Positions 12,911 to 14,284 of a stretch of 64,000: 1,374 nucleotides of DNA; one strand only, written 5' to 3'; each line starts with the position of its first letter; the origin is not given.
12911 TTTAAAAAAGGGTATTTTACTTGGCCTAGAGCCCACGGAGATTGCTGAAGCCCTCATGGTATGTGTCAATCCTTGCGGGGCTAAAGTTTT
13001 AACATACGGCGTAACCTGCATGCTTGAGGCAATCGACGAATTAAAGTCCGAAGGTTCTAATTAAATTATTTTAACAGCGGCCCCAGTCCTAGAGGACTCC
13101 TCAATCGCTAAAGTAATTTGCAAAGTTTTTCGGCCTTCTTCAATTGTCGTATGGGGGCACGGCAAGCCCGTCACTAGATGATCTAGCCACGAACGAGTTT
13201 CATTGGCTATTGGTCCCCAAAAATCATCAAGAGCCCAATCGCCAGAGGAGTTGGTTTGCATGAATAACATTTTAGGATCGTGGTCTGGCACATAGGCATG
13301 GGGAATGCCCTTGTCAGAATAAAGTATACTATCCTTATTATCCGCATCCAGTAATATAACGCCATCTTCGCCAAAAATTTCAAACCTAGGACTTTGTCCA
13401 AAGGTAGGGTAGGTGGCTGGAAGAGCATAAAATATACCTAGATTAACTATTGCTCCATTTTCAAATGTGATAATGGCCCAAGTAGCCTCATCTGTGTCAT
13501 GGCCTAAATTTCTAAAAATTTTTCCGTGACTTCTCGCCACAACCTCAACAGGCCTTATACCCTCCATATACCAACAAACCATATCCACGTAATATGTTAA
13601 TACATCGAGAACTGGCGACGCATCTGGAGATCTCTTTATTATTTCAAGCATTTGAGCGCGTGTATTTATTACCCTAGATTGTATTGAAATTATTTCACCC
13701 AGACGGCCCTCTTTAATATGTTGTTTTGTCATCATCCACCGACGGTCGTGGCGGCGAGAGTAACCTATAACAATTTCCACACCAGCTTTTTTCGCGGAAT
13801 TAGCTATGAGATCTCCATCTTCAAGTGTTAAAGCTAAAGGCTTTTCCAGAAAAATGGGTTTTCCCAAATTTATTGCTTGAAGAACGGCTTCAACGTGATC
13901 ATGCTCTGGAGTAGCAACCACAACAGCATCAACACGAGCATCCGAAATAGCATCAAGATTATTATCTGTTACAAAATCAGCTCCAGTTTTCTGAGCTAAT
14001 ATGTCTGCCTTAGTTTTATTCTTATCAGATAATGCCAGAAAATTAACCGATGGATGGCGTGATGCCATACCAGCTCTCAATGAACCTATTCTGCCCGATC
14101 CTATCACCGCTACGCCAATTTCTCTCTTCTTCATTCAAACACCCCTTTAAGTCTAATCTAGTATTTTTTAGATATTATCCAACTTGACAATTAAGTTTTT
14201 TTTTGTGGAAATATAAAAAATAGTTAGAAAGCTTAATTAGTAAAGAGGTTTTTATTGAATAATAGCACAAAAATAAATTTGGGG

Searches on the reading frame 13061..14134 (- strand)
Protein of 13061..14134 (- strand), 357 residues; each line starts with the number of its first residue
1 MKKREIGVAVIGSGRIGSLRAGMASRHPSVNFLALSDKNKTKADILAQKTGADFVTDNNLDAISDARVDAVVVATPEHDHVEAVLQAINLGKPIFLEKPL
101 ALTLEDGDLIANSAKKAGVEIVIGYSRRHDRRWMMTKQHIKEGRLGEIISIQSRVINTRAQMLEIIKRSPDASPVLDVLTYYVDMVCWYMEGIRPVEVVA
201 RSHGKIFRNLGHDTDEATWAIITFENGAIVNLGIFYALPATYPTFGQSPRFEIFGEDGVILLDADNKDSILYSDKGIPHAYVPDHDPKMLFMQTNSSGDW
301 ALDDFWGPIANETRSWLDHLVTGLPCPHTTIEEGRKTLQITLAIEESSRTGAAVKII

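Call 16: search_protein_families(library=ncbifam, proteins=[window:13061-14134:-], max_evalue=0.00001)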
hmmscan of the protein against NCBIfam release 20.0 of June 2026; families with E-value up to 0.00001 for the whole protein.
window:13061-14134:- (357 aa): 9 families
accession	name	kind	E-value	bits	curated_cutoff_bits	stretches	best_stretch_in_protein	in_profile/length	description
TIGR04380.1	myo_inos_iolG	equivalog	1.5e-43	148.9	355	1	6-355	2-330/330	inositol 2-dehydrogenase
NF040723.1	UDP-GlcNAcDh_Arch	equivalog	5e-25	88.6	450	1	8-287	3-262/302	UDP-N-acetylglucosamine 3-dehydrogenase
NF052679.1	InsChiInosDhIolG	equivalog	5.7e-22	78.2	540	1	6-263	3-251/343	bifunctional inositol 2-dehydrogenase/D-chiro-inositol 1-dehydrogenase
NF052479.1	LevoglcsnDh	equivalog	2.1e-18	66.2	650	1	35-156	41-162/386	levoglucosan dehydrogenase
NF008607.0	PRK11579.1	subfamily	5.3e-14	52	330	1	8-162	7-159/346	oxidoreductase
NF041392.1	XylDh_Gfo6_Halo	equivalog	2.8e-13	49.4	350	1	38-167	50-179/350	D-xylose 1-dehydrogenase Gfo6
NF007574.0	PRK10206.1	equivalog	8e-13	48.1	352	1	56-159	54-157/345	oxidoreductase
NF058561.1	BT_2158_fam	equivalog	3.4e-12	45.7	750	1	60-153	90-182/487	glycoside 3-dehydrogenase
NF058563.1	BT_2159_fam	equivalog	1.3e-09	37.5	650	1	6-191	1-184/350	disaccharide 3-dehydrogenase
